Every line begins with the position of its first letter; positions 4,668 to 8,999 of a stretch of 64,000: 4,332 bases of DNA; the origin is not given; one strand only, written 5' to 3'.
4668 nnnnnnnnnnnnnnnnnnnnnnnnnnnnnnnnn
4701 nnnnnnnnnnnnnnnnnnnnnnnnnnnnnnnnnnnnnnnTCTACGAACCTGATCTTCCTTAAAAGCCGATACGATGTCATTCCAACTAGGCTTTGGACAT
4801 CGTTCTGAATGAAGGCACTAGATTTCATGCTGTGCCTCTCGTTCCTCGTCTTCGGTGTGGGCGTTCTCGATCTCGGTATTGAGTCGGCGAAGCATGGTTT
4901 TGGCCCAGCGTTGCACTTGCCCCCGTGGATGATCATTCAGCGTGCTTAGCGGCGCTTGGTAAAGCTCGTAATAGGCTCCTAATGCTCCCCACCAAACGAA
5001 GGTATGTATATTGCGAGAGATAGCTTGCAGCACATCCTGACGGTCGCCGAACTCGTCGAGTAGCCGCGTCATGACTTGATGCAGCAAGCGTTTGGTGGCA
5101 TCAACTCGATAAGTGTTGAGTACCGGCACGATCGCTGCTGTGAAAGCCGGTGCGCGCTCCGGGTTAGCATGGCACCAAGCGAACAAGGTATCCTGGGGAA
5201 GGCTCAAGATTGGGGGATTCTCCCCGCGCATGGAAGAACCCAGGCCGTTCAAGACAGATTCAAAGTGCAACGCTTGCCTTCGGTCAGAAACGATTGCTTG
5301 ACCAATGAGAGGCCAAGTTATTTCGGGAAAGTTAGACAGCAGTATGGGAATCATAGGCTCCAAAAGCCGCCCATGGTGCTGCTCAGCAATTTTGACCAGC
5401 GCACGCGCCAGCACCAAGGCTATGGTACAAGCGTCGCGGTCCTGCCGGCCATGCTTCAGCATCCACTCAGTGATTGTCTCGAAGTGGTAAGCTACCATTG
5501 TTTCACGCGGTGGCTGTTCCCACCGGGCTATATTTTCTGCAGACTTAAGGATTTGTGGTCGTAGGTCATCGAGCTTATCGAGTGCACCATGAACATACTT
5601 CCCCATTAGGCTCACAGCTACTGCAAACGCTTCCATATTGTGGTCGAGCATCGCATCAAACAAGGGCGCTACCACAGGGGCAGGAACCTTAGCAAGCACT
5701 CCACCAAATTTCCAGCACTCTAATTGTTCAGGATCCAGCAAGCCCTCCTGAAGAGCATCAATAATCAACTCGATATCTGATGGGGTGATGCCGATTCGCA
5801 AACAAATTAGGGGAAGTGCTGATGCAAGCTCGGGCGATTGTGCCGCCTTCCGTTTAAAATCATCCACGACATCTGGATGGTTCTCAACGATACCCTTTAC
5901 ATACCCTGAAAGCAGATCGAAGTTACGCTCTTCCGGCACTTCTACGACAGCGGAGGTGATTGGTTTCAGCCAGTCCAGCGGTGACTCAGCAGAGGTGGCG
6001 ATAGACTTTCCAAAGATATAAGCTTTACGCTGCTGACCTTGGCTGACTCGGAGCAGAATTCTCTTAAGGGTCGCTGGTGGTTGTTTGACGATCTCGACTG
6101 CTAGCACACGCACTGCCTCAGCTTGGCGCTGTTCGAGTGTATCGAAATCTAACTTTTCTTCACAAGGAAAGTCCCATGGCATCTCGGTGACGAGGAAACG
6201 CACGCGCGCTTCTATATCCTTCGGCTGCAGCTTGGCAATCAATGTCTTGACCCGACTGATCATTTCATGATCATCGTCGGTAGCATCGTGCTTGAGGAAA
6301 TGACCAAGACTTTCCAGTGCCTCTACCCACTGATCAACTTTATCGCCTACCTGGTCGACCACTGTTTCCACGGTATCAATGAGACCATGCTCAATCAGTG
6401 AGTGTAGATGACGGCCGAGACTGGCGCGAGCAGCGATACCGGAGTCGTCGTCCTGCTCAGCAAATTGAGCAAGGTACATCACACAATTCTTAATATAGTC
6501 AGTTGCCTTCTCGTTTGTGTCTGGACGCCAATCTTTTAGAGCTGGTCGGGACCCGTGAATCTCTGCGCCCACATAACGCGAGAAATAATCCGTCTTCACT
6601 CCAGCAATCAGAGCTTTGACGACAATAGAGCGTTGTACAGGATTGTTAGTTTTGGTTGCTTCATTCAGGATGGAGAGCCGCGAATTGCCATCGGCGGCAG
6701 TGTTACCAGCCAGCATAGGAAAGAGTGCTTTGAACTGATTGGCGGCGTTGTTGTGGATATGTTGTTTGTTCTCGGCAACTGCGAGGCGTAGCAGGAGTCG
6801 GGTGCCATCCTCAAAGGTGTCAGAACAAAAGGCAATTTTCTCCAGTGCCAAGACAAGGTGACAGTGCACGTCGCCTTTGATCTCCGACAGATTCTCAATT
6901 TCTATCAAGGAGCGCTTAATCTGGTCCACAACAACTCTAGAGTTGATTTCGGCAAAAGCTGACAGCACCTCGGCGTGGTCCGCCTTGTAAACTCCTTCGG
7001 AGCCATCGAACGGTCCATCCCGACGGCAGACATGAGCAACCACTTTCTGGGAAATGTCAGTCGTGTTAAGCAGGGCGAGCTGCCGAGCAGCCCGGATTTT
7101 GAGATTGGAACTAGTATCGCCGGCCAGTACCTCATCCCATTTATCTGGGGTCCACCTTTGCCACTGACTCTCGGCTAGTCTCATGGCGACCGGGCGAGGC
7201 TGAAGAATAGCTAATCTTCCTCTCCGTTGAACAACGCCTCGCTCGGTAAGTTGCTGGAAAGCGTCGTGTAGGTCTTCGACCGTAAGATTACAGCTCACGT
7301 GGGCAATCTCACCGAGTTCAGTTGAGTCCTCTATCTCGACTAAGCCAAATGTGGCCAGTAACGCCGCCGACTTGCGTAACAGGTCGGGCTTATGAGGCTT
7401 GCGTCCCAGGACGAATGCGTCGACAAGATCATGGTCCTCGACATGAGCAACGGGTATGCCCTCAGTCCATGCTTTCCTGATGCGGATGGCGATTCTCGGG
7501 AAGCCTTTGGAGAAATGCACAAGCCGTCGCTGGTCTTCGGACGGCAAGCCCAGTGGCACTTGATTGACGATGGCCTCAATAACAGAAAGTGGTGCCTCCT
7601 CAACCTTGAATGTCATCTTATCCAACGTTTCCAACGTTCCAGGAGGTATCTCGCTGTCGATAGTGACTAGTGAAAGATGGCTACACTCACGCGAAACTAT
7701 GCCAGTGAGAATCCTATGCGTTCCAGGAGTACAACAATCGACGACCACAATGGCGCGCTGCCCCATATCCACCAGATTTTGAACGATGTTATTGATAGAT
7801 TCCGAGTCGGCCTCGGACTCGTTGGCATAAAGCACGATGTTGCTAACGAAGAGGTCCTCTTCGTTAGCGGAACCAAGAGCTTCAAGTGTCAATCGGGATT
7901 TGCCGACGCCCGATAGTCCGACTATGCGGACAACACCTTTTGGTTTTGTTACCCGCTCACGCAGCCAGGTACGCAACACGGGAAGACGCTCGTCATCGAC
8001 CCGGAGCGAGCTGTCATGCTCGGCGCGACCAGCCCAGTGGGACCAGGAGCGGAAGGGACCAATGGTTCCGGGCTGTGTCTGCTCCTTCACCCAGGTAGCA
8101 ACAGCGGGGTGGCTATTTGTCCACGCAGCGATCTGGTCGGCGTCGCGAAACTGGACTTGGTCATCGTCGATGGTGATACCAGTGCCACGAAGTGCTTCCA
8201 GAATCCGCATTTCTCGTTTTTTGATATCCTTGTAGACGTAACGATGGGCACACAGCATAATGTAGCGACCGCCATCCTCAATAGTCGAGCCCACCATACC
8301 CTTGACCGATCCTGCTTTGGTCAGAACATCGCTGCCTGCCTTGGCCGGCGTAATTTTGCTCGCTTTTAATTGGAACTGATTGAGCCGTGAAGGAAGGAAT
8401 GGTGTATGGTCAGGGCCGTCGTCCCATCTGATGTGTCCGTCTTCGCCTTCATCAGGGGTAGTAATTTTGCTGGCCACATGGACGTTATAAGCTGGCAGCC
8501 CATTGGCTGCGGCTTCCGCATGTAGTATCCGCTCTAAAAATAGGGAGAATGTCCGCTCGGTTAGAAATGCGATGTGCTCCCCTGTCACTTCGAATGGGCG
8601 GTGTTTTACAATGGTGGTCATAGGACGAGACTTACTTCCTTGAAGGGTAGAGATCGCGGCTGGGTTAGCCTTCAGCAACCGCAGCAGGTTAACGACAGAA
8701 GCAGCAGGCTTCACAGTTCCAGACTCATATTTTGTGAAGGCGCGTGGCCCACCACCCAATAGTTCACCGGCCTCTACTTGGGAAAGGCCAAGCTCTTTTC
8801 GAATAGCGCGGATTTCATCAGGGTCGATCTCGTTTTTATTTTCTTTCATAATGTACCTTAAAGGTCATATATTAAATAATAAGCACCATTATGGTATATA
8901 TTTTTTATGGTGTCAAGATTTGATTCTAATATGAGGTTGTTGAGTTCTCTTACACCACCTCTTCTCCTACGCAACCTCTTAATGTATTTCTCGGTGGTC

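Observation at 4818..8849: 1,343-aa MqsA-HTH + P-loop NTPase + helical-repeat fusion protein: candidate undescribed single-gene defence / abortive-infection system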

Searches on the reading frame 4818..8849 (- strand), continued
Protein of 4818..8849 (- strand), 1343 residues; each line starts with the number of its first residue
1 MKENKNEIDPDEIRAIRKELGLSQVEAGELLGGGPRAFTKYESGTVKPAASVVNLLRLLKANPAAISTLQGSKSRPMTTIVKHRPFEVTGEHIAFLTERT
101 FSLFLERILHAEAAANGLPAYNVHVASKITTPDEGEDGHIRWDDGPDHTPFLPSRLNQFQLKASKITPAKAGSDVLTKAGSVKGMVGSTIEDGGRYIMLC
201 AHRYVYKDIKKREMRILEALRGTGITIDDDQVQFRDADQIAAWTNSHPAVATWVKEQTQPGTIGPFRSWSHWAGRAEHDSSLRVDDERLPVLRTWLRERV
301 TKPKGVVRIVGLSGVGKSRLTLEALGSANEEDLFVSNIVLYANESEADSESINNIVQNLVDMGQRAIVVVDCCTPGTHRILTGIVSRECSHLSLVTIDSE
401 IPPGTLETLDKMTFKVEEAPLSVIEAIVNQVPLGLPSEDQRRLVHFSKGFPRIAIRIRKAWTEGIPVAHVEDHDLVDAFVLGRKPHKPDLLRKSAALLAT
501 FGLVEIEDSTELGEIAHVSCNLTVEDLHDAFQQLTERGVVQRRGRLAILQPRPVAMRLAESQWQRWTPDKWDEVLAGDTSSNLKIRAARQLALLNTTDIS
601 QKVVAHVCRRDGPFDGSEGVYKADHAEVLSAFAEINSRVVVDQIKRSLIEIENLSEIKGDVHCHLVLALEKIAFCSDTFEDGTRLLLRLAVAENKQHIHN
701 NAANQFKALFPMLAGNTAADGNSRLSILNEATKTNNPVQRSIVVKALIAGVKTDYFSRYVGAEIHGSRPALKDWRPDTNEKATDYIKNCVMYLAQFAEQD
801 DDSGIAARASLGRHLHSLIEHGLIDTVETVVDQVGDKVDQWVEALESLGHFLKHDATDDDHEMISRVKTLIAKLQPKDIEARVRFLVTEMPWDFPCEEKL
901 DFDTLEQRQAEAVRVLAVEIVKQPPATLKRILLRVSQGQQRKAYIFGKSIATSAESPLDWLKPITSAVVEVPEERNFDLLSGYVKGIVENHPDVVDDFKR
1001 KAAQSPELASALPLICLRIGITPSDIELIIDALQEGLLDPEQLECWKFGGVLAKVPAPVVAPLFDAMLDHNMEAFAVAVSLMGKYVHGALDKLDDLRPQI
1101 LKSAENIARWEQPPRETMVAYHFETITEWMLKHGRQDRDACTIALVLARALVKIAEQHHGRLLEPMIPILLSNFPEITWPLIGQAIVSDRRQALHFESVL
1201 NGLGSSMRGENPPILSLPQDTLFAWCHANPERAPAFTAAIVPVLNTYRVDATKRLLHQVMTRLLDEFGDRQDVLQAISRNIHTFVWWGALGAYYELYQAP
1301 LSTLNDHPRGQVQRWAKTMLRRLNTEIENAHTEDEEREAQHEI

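Call 79: fold_search(model_id=the predicted structure, library=pdb)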
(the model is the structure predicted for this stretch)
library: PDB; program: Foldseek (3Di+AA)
matches with E <= 10: 1238; with E <= 0.001: 212
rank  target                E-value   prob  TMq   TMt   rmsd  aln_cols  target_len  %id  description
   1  8dgc_B                1.5e-07  1.00  0.16  0.11  36.6      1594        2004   11  Avs3 bound to phage PhiV-1 terminase (released 2022-08-03)
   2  3w3v                  3.1e-07  1.00  0.20  0.23  30.8      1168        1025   10  Crystal structure of Kap121p mutant D353K/E396K/D438K (released 2013-04-10)
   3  7zbz_D                4.6e-07  1.00  0.19  0.20  28.6      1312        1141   11  CAND1 delhairpin-SCF-SKP2 CAND1 partly engaged SCF partly rocked (released 2023-04-19)
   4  3w3t                  6.0e-07  1.00  0.17  0.19  30.0      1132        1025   11  Crystal structure of Kap121p (released 2013-04-10)
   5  6xte_A                9.5e-07  1.00  0.19  0.20  28.0      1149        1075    9  Human karyopherin RanBP5 (isoform-1) (released 2020-04-22)
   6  4zj7_A                1.9e-06  1.00  0.18  0.21  27.9      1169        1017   10  Crystal structure of the karyopherin Kap121p bound to the extreme C-terminus of the protein phosphatase Cdc14p (released 2015-06-03)
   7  3w3z_A                2.5e-06  1.00  0.18  0.21  30.1      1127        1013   10  Crystal structure of Kap121p bound to RanGTP (released 2013-04-10)
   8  7z8t_D                2.9e-06  1.00  0.16  0.16  28.2      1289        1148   10  CAND1-SCF-SKP2 CAND1 engaged SCF rocked (released 2023-04-19)
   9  1u6g_C                3.3e-06  1.00  0.18  0.19  28.3      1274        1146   12  Crystal Structure of The Cand1-Cul1-Roc1 Complex (released 2004-12-14)
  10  3w3w_A                3.4e-06  1.00  0.18  0.21  29.9      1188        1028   10  Crystal structure of Kap121p bound to Ste12p (released 2013-04-10)
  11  9im6_A                4.0e-06  1.00  0.16  0.18  27.6      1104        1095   10  Structure of influenza A virus RNA polymerase PB1 and nuclear import host factor RanBP5 complex (released 2024-11-27)
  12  5h2v_A                4.6e-06  1.00  0.22  0.25  27.3      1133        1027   11  Crystal structure of the karyopherin Kap121p bound to the SUMO protease Ulp1p (released 2016-12-14)
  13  7z8v_D                4.6e-06  1.00  0.18  0.18  28.7      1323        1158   12  CAND1-SCF-SKP2 (SKP1deldel) CAND1 engaged SCF rocked (released 2023-04-19)
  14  8vvy_C                4.8e-06  1.00  0.15  0.15  25.4      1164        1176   12  Human Cullin-1 in complex with CAND2 (released 2025-01-29)
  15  3w3u                  5.0e-06  1.00  0.17  0.19  29.1      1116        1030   11  Crystal structure of Kap121p mutant R349A/Q350A/D353A/E396A/N430K/D438A/N477A (released 2013-04-10)
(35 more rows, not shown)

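Call 100: find_encoding_contigs(protein=P0003, flank=4000, max_places=2)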
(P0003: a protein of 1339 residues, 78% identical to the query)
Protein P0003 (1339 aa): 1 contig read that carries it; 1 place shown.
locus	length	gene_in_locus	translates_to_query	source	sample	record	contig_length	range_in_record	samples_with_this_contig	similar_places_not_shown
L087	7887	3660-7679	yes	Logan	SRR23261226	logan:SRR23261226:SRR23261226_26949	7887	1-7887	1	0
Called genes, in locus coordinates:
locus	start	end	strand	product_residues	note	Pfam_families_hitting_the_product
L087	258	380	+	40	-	-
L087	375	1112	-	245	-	PF04555:XhoI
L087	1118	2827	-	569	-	PF02384:N6_Mtase (weak), PF07669:Eco57I, PF12950:TaqI_C (weak)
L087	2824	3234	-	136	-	-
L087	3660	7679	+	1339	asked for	PF15731:MqsA_antitoxin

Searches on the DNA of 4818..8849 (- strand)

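Call 33: search_dna_similar(query=L081:3992-7843:+, collection=ecoli_genomes, mode=distant, max_rows=8)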
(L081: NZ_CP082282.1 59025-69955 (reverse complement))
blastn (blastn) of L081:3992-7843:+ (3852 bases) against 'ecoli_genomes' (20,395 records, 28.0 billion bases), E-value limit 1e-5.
Records with a match: 174; places in all: 176; records where one place covers at least 80% of the query: 0.
Genomes with a match: 174 of 5426; with a place that covers at least 80% of the query: 0. Places per genome that has any: lowest 1, median 1, highest 2. On chromosomes: 176 places; on plasmids: 0.
Best place of each record, by identity: 60-80% 174.
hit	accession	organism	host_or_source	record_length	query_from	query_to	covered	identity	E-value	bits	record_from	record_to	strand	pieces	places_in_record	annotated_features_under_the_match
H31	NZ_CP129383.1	Escherichia coli strain STEC434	Homo sapiens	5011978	1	2179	57%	64.1%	4e-89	341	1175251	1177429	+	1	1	hypothetical protein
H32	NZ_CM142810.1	Escherichia coli strain GPEC389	chicken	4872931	1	2179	57%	64.1%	4e-89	341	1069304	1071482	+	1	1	hypothetical protein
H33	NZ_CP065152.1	Escherichia coli O150:H6 strain FEX669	ground chicken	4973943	1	1724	45%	65.1%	1e-95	362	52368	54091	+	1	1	hypothetical protein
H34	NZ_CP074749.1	Escherichia coli strain R32_14_1F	goat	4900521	1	1724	45%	65.1%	3e-96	364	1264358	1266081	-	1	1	hypothetical protein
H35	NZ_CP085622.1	Escherichia coli strain EC71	Homo sapiens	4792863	1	1633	42%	65.3%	4e-95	361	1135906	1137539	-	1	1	hypothetical protein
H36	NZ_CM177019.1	Escherichia coli strain RMDEC465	Homo sapiens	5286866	1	1633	42%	65.3%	3e-96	363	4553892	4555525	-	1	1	hypothetical protein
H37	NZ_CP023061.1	Escherichia coli strain FORC_069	Homo sapiens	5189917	1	1633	42%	65.3%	5e-94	356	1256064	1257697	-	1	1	hypothetical protein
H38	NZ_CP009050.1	Escherichia coli NCCP15648 strain NCCP15648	stool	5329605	1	1633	42%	65.3%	5e-94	356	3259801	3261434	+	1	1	hypothetical protein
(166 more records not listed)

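Call 34: get_annotated_region(hit=H31, flank=5000)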
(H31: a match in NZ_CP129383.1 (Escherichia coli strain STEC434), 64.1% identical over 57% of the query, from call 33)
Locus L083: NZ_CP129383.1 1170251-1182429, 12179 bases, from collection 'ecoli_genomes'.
description: Escherichia coli strain STEC434 chromosome, complete genome
organism: Escherichia coli strain STEC434 (NCBI taxid 562)
replicon: chromosome; assembly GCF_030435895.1
host: Homo sapiens; source: -; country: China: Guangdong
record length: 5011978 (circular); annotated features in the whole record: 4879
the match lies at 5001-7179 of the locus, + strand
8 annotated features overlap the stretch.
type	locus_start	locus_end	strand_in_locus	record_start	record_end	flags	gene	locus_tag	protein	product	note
CDS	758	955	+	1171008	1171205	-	-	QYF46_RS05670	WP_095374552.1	helix-turn-helix transcriptional regulator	-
CDS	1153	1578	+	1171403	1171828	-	tnpA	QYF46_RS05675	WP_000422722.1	IS66-like element accessory protein TnpA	-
CDS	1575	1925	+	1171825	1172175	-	tnpB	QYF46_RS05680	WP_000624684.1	IS66 family insertion sequence element accessory protein TnpB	TnpB, as the term is used for proteins encoded by IS66 family insertion elements, is considered an accessory protein, ...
CDS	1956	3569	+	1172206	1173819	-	tnpC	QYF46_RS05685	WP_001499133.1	IS66 family transposase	-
CDS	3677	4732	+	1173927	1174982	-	-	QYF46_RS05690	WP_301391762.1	hypothetical protein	-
CDS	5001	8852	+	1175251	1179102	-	-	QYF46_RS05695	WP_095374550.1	hypothetical protein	-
CDS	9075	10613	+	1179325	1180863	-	-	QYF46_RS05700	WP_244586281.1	RNA-directed DNA polymerase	-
CDS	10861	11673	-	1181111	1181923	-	-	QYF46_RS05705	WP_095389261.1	DUF5397 family protein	-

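Call 91: get_annotated_region(hit=H37, flank=4500)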
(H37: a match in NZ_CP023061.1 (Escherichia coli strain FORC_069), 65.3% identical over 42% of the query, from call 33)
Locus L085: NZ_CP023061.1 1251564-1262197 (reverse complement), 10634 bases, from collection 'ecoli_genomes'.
description: Escherichia coli strain FORC_069 chromosome, complete genome
organism: Escherichia coli strain FORC_069 (NCBI taxid 562)
replicon: chromosome; assembly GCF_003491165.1
host: Homo sapiens; source: human stool; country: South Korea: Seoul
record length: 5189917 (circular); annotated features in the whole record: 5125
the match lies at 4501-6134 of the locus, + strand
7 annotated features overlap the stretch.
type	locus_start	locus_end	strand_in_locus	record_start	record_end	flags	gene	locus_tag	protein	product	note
CDS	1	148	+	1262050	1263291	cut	-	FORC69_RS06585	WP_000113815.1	integrase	-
CDS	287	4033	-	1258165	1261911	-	-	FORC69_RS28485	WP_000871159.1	hypothetical protein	-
CDS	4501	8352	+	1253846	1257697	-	-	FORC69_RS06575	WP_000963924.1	hypothetical protein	-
CDS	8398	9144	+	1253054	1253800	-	-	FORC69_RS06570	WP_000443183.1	hypothetical protein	-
CDS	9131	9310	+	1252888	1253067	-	-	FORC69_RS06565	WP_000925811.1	hypothetical protein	-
CDS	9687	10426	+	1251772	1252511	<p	-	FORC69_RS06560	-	IS3 family transposase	frameshifted; incomplete; partial in the middle of a contig; missing C-terminus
sequence_feature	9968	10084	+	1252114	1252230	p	-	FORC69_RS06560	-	-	AL1L pseudoknot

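Call 92: get_annotated_region(hit=H33, flank=4500)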
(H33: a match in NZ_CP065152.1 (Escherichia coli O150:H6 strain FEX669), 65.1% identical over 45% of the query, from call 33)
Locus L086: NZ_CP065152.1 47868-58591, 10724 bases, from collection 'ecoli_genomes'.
description: Escherichia coli O150:H6 strain FEX669 chromosome, complete genome
organism: Escherichia coli O150:H6 strain FEX669 (NCBI taxid 2763104)
replicon: chromosome; assembly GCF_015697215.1
host: -; source: ground chicken; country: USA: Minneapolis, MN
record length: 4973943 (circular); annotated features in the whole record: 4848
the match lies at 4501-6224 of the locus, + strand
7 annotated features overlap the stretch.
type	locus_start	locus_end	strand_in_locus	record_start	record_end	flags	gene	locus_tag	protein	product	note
CDS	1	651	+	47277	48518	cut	-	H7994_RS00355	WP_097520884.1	integrase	-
CDS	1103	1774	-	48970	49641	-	-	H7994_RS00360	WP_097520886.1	DUF2290 domain-containing protein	-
CDS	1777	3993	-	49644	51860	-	-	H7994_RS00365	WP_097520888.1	DEAD/DEAH box helicase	-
CDS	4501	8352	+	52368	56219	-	-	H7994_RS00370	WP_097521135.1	hypothetical protein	-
CDS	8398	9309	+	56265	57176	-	-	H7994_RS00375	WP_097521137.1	hypothetical protein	-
CDS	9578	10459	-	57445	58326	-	-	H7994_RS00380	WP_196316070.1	hypothetical protein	-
CDS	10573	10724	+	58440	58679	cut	-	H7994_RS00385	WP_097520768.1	helix-turn-helix transcriptional regulator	-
